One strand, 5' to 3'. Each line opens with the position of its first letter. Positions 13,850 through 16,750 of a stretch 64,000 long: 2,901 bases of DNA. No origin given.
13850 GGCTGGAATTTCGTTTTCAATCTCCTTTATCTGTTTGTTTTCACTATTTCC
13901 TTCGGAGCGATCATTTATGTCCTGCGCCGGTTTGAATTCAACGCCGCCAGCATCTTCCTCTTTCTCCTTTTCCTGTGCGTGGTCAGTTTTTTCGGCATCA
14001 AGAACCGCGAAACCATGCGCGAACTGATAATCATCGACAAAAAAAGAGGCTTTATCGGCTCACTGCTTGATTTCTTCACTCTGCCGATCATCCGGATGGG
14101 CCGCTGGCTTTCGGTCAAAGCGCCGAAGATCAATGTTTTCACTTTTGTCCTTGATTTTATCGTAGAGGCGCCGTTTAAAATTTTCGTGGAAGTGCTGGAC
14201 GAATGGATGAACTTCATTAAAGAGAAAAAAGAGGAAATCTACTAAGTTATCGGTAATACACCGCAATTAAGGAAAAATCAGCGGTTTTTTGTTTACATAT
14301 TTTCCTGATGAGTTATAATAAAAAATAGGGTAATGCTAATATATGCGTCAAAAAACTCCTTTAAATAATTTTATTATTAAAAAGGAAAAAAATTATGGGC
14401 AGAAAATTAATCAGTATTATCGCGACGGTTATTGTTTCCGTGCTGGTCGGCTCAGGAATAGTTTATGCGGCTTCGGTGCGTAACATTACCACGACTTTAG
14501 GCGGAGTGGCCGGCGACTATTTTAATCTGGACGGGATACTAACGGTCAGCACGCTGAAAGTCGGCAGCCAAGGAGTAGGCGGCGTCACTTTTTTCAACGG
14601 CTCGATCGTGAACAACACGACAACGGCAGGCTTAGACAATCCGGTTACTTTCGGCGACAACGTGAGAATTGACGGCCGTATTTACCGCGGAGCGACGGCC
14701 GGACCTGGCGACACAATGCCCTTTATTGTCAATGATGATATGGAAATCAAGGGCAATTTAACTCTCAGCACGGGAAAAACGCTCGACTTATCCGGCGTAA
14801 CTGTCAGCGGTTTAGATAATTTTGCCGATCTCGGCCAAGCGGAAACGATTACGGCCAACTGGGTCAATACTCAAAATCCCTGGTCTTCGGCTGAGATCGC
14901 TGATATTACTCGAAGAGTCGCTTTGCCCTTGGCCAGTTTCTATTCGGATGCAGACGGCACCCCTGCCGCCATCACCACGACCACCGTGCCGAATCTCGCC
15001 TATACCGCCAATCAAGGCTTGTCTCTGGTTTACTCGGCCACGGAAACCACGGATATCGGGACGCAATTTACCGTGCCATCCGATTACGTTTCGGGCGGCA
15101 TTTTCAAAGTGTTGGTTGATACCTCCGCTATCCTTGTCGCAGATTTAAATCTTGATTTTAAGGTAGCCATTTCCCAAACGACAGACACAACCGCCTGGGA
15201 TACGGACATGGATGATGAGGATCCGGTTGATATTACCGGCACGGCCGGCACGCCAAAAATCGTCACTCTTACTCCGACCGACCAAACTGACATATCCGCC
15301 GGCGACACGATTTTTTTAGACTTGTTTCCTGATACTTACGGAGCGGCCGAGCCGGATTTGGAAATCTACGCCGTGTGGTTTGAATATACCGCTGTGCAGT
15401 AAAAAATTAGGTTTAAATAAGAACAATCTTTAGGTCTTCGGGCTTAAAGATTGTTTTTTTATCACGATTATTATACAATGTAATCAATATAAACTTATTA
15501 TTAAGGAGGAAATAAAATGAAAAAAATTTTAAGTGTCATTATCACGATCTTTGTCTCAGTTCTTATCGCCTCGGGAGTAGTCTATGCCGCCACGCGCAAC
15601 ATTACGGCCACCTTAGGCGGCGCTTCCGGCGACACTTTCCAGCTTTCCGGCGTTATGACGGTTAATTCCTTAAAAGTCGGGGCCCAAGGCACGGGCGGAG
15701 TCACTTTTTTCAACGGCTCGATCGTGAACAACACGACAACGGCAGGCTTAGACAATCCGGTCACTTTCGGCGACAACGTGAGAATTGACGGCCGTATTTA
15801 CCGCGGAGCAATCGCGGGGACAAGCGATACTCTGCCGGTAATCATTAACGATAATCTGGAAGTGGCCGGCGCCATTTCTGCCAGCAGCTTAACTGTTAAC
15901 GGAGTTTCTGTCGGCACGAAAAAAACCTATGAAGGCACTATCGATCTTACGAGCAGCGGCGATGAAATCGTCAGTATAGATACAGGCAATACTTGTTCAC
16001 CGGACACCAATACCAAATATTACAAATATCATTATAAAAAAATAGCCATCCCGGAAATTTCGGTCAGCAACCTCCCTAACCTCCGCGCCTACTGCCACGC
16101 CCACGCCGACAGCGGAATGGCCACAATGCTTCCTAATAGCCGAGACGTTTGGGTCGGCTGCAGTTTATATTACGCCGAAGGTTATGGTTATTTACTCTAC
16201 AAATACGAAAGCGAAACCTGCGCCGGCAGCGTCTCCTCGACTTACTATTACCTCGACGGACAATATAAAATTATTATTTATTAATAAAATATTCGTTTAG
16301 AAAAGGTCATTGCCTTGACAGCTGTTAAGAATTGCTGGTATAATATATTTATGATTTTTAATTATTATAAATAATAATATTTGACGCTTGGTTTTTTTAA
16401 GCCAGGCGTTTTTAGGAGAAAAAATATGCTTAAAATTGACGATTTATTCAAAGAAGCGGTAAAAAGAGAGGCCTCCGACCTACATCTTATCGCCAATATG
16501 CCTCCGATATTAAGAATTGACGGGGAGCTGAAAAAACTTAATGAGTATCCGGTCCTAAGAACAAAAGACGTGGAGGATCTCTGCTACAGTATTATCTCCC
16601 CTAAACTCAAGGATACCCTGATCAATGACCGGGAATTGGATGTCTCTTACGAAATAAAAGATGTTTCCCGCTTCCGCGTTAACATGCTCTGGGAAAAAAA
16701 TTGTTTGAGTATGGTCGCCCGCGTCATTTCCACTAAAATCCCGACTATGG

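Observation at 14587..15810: Tandem surface-protein paralogs share a 100-nt block of 100% nucleotide identity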

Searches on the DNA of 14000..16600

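Call 61: search_rna_families(source=window, start=14000, end=16600, threshold=evalue, max_evalue=1)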
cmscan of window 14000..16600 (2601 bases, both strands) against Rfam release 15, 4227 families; matches with E-value up to 1: 1.
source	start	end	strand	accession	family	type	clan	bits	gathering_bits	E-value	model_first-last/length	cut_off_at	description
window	14285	14338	+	RF01402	STnc150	Gene; sRNA;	-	17.4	60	0.91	1-267/267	no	STnc150 Hfq binding RNA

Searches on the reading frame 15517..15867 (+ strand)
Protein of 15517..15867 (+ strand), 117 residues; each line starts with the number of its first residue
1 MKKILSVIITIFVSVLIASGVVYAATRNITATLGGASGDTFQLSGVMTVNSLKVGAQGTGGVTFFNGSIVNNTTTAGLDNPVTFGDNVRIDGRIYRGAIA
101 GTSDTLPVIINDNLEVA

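Call 21: find_related_loci(query=A1, collection=genome_contigs, flank=4000)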
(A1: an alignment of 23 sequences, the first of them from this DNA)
Query A1 (117 aa) in genome_contigs; peptide patterns used: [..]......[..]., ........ (x = any residue, [..] = any of these).
151 stretches matched a pattern; 104 encode a relative of the query (tblastn E <= 1e-3); the best 80 are kept; 79 distinct loci.
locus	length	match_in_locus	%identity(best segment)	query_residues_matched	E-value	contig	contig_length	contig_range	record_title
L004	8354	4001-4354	72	1-117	5e-53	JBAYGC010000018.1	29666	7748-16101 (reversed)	MAG: Patescibacteria group bacterium isolate SO_2016_GW1_116 scaffold02798_OW334_2016, whole genome shotgun sequence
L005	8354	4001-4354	73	1-117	3e-53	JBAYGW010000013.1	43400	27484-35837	MAG: Patescibacteria group bacterium isolate SO_2016_GW1_134 scaffold01649_OW334_2016, whole genome shotgun sequence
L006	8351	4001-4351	65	1-116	2e-47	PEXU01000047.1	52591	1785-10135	MAG: Candidatus Kerfeldbacteria bacterium CG08_land_8_20_14_0_20_40_16 CG08_land_8_20_14_0.20_scaffold_132_c, whole geno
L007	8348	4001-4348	64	1-116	2e-47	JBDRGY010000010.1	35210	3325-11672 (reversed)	MAG: Patescibacteria group bacterium isolate MEGAHIT-group-1.473 k141_1267891, whole genome shotgun sequence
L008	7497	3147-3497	65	1-117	2e-47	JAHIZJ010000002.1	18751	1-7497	MAG: Patescibacteria group bacterium isolate Modern_marine.mb.172 Modern_marine.mb.172_k141_23663, whole genome shotgun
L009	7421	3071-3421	66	1-116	3e-47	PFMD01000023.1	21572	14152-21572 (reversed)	MAG: Candidatus Kerfeldbacteria bacterium CG_4_10_14_0_8_um_filter_42_10 CG_4_10_14_0.8_um_filter_scaffold_1154_c, whole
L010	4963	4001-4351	65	1-116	3e-47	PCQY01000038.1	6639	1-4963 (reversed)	MAG: candidate division WWE3 bacterium CG23_combo_of_CG06-09_8_20_14_all_40_14 CG23_scaffold_15827_c, whole genome shotg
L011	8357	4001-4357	66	1-117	1e-46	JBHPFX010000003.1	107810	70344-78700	Patescibacteria group bacterium isolate SAG AM-311-L03 NODE_3_length_107810_cov_31.527549, whole genome shotgun sequence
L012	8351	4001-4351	61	1-117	4e-45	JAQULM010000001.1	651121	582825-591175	MAG: Patescibacteria group bacterium isolate STD1_130 NODE_12_length_651121_cov_7.335518_Sandtown_D1, whole genome shotg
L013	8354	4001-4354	64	1-116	1e-44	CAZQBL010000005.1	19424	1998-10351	MAG TPA_asm: uncultured Gammaproteobacteria bacterium isolate SRP231805_co4_93 genome assembly, contig: k141_2249, whole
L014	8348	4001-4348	65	2-117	2e-44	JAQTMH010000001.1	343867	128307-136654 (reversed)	MAG: Patescibacteria group bacterium isolate STA_36 NODE_50_length_343867_cov_5.287700_Sandtown_A, whole genome shotgun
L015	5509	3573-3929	63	1-117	9e-44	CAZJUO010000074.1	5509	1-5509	MAG TPA_asm: uncultured Gammaproteobacteria bacterium isolate SRP141376_co4_277 genome assembly, contig: NODE_23987_leng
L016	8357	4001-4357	61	1-117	3e-43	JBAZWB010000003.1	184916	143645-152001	MAG: Patescibacteria group bacterium isolate SO_2017_GW1_267 NODE_598_length_184916_cov_3.425004_OW334_2017, whole genom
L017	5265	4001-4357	57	1-116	1e-41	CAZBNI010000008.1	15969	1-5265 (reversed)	MAG TPA_asm: uncultured Gammaproteobacteria bacterium isolate binchicken_co19_652 genome assembly, contig: NODE_5946_len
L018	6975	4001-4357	60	1-117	2e-41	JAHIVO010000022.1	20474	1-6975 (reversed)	MAG: Patescibacteria group bacterium isolate MM_PC_MetaG.mb.84 MM_PC_MetaG.mb.84_k141_274186, whole genome shotgun seque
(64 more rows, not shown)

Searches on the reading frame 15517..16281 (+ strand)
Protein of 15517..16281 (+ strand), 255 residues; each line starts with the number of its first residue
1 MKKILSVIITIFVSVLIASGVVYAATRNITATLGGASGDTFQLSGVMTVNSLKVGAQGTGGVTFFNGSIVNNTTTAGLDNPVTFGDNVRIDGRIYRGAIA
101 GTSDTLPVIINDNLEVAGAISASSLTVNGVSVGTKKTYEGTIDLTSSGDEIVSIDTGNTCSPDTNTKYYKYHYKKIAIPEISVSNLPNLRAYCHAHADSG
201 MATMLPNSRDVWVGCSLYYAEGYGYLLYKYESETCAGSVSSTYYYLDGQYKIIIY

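Call 7: search_protein_families(library=pfam, proteins=[window:15517-16281:+], max_evalue=0.01)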
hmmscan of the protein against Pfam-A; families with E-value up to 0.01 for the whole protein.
window:15517-16281:+ (255 aa): 1 family
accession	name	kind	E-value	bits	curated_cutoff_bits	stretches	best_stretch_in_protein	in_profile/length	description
PF04519.19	Bactofilin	-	0.00012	22.7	27.9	1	82-148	13-74/98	Polymer-forming cytoskeletal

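Call 28: find_homologous_proteins(query=window:15517-16281:+)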
Query window:15517-16281:+ (255 aa): 279 proteins with E <= 0.001 among 1747 candidates; the best 120 are listed.
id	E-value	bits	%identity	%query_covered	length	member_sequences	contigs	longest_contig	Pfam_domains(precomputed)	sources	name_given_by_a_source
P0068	3.6e-161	552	100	100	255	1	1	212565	-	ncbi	ncbi:MAG: polymer-forming cytoskeletal protein [Patescibacteria group bacterium]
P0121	5.0e-106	372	64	100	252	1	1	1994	-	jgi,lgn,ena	-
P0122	4.6e-91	323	61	98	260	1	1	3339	-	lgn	-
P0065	5.3e-81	290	67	50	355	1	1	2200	-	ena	-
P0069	5.0e-67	244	50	99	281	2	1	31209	-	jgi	-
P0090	6.5e-67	244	51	100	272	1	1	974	-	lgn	-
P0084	2.3e-63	232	48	100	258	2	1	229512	-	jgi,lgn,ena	-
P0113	6.1e-62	227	46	100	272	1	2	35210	-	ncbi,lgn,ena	ncbi:MAG: hypothetical protein ABIB97_04315 [Patescibacteria group bacterium]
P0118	1.2e-60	223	52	99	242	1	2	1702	-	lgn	-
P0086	4.4e-60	221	48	100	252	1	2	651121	-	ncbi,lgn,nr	ncbi:MAG: hypothetical protein PHY34_03535 [Patescibacteria group bacterium]|nr:hypothetical protein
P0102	2.0e-59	219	46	96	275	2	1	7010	-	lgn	-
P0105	1.1e-58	217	46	100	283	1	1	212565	-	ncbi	ncbi:MAG: hypothetical protein ABIH38_03405 [Patescibacteria group bacterium]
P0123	2.6e-52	196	49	84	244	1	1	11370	-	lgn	-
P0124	7.2e-52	194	61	56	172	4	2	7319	-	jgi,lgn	jgi:hypothetical protein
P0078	3.6e-50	189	74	51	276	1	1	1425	-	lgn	-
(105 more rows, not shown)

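Call 31: find_encoding_contigs(protein=P0121, flank=3000, max_places=2)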
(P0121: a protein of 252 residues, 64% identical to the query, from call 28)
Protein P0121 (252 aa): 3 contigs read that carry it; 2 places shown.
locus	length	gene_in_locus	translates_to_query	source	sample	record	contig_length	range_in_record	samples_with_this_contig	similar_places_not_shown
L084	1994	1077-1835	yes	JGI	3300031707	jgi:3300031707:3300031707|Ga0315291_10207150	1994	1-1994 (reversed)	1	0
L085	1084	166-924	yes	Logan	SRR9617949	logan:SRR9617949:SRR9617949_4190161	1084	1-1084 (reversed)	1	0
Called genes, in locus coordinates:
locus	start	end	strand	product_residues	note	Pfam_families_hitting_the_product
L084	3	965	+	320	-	?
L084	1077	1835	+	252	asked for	-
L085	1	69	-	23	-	?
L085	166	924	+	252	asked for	-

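Call 45: search_protein_families(library=ncbifam, proteins=[window:15517-16281:+], max_evalue=0.1)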
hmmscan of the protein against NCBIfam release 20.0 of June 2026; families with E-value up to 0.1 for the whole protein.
window:15517-16281:+ (255 aa): 1 family
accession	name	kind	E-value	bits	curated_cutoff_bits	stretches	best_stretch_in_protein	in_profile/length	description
NF046080.1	PID_CTERM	domain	0.069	13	26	0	13-26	7-20/25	PID-CTERM protein-sorting domain-containing protein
